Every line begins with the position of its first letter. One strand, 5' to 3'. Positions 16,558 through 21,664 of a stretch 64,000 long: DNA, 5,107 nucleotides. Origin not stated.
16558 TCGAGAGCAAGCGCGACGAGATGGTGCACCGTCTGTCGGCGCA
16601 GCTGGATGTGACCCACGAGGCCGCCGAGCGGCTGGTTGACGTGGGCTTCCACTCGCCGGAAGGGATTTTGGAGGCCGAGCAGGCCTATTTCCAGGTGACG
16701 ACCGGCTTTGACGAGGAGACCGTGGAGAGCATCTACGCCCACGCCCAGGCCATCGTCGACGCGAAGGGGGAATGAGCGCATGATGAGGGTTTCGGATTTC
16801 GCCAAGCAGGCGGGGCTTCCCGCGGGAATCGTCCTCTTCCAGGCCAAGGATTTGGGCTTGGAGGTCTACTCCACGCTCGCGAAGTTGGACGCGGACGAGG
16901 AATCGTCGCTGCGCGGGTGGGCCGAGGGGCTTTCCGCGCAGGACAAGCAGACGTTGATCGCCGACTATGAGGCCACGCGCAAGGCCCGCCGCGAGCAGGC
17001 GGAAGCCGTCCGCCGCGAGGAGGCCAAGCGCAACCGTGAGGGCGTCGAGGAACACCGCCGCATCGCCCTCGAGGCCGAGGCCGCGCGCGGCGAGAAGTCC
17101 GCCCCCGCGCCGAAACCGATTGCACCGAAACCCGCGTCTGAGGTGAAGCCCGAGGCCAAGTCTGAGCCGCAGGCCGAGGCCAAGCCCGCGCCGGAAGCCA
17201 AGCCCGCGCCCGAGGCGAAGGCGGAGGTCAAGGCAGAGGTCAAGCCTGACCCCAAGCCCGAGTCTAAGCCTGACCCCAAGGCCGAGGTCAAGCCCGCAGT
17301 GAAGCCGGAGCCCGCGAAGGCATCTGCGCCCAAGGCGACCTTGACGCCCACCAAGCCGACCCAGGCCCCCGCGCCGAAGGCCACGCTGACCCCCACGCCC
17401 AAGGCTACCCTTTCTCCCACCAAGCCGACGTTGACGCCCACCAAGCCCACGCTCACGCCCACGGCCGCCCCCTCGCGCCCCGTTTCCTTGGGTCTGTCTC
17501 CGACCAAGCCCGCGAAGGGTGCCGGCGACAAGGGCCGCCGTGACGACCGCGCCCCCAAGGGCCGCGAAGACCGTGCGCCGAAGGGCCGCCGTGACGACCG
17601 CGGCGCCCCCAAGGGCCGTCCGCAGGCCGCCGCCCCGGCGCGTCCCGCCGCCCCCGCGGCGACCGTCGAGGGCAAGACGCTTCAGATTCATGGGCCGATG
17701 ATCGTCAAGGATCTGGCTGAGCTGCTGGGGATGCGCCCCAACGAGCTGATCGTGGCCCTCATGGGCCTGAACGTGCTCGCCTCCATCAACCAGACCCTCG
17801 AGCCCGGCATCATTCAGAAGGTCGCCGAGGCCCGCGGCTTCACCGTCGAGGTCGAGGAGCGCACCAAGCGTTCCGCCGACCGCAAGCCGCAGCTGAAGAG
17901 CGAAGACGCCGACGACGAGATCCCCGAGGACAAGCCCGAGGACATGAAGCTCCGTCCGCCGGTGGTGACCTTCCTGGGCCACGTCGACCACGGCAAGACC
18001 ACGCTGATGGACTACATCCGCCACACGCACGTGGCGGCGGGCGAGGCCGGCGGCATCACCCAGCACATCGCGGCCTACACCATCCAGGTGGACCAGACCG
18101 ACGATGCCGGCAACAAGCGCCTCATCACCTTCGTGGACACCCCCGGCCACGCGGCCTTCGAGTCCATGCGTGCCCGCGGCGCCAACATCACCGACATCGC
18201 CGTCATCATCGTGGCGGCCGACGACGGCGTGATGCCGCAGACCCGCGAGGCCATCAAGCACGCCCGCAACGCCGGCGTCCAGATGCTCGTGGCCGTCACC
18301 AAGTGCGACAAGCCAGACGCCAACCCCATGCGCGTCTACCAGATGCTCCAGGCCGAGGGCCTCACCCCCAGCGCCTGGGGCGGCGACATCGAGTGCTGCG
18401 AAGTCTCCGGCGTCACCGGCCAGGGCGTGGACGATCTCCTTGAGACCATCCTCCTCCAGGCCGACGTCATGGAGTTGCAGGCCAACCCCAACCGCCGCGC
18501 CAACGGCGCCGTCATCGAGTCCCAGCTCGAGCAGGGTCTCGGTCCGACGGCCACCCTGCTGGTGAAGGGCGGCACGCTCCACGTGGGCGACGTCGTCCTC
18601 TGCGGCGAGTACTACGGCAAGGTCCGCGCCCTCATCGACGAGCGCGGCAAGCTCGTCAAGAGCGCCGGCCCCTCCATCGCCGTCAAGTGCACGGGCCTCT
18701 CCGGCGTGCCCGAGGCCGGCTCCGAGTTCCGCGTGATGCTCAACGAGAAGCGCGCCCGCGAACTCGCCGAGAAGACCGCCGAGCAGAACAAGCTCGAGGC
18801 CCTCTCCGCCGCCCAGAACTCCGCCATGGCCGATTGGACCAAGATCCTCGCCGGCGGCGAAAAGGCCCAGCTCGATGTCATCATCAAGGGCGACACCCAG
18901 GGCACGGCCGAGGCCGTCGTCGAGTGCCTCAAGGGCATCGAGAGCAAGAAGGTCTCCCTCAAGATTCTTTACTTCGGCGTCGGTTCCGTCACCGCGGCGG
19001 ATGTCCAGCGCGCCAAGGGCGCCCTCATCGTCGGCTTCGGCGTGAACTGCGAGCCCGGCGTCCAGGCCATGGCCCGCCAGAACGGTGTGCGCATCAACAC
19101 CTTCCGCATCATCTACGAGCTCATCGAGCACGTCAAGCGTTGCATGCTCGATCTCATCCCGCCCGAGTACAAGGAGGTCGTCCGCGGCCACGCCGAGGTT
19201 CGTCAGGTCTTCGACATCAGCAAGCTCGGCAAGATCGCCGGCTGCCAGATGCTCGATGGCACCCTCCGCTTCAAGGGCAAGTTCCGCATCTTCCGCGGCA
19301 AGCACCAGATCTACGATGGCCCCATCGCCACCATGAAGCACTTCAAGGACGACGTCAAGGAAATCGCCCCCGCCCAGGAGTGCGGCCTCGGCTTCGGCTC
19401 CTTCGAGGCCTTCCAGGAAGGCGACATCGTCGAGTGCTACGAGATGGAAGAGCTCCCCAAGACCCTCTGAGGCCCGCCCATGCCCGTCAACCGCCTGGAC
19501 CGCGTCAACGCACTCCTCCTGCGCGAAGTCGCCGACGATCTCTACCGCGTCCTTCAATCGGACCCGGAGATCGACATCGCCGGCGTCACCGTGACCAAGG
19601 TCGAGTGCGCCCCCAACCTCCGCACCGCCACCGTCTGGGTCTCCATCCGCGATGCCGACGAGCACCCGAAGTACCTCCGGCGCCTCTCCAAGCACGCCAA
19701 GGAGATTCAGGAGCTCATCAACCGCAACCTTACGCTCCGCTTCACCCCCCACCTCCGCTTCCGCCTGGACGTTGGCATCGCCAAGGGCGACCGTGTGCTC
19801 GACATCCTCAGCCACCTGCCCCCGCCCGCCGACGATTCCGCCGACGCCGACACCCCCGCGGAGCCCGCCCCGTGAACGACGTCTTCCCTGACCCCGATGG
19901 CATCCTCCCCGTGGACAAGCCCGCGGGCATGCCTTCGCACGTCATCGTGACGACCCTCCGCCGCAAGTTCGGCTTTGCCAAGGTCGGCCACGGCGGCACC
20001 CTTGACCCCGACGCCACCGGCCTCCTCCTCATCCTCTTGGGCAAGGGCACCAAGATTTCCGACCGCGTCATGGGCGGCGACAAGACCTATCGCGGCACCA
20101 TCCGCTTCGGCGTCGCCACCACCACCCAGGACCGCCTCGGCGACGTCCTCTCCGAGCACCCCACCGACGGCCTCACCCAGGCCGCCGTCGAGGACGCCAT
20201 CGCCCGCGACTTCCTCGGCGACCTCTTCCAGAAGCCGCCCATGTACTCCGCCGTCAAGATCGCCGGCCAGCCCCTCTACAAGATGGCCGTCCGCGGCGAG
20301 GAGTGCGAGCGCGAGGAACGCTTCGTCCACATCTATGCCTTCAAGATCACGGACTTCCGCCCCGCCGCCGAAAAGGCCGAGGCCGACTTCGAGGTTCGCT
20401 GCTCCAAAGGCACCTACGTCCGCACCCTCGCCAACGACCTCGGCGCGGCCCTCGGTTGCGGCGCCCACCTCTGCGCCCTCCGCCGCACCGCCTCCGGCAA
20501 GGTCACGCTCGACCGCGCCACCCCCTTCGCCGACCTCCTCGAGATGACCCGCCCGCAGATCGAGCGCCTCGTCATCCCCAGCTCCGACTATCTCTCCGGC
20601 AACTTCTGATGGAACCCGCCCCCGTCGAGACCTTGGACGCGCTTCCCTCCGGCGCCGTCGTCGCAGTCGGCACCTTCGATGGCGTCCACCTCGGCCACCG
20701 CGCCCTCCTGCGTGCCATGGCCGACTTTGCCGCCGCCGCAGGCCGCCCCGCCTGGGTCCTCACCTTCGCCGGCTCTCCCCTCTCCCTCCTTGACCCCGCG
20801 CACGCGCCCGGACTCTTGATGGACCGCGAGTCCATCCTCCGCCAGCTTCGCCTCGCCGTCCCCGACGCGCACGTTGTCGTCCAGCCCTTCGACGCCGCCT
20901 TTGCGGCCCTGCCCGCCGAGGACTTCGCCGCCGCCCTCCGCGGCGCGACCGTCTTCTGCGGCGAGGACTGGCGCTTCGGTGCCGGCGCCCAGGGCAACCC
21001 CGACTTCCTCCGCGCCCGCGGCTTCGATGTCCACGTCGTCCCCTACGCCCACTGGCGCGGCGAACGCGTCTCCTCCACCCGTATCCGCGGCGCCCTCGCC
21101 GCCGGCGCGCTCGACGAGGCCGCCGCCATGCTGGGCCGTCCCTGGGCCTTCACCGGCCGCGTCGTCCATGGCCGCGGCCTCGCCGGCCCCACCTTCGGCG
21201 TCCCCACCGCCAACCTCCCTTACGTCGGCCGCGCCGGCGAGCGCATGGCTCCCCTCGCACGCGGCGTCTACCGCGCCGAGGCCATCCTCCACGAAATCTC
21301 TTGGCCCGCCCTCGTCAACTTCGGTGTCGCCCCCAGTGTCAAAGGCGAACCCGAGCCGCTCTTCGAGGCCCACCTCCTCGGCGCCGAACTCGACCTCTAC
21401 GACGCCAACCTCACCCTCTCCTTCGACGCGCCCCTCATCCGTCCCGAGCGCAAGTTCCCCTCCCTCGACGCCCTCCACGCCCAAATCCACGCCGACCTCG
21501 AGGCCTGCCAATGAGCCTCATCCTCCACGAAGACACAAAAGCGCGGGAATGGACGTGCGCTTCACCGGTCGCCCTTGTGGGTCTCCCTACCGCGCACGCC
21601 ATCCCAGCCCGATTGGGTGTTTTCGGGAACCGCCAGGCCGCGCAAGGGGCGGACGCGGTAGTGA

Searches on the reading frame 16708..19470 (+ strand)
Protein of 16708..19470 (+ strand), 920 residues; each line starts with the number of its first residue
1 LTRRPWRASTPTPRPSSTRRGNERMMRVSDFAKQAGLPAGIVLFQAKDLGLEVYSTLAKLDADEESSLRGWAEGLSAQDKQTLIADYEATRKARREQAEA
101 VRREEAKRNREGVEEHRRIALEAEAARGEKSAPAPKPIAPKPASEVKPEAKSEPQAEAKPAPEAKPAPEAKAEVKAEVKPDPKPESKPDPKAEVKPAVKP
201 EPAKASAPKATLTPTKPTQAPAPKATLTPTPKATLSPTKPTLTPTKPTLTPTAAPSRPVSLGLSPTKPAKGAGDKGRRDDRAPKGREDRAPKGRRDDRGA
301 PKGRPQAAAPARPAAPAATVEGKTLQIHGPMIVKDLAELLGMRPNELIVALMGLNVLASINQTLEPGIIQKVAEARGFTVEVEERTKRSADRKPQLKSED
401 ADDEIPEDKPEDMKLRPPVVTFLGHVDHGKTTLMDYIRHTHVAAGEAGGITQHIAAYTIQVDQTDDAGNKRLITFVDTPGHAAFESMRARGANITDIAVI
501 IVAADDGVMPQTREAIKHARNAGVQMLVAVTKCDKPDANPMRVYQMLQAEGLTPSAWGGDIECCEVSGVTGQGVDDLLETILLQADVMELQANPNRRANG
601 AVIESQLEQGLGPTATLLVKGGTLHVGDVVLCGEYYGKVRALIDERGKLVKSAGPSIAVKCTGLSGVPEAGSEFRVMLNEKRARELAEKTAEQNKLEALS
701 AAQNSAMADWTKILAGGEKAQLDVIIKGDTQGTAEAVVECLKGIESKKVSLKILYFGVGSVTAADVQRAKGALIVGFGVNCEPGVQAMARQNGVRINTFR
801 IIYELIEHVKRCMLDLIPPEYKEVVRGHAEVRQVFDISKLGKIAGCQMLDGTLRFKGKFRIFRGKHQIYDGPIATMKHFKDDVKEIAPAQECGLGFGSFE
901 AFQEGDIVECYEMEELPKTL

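Call 7: search_protein_families(library=pfam, proteins=[window:16708-19470:+])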
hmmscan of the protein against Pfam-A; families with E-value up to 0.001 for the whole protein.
window:16708-19470:+ (920 aa): 5 families
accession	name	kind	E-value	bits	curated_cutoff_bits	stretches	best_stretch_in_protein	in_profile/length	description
PF00009.33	GTP_EFTU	-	3.5e-36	125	26.5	1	420-582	6-183/188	Elongation factor Tu GTP binding domain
PF11987.13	IF-2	-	6.6e-27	94.2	27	1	700-810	5-117/117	Translation-initiation factor 2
PF22042.2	EF-G_D2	-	1.1e-22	80.3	27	1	598-676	2-83/84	Elongation factor G domain 2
PF04760.21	IF2_N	-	1.6e-12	47.4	25.3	1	333-378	6-52/53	Translation initiation factor IF-2, N-terminal region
PF01926.29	MMR_HSR1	-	5.1e-08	33.5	21.9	1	420-532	2-113/113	50S ribosome-binding GTPase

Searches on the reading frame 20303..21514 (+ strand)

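Call 8: search_protein_families(library=pfam, proteins=[window:20303-21514:+])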
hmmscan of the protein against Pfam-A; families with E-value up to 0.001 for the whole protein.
window:20303-21514:+ (403 aa): 2 families
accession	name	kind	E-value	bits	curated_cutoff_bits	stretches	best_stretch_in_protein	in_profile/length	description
PF06574.18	FAD_syn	-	2.2e-28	99.5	27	1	115-260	5-158/158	FAD synthetase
PF01687.23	Flavokinase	-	3.1e-25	89.2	19.6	1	277-402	1-120/124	Riboflavin kinase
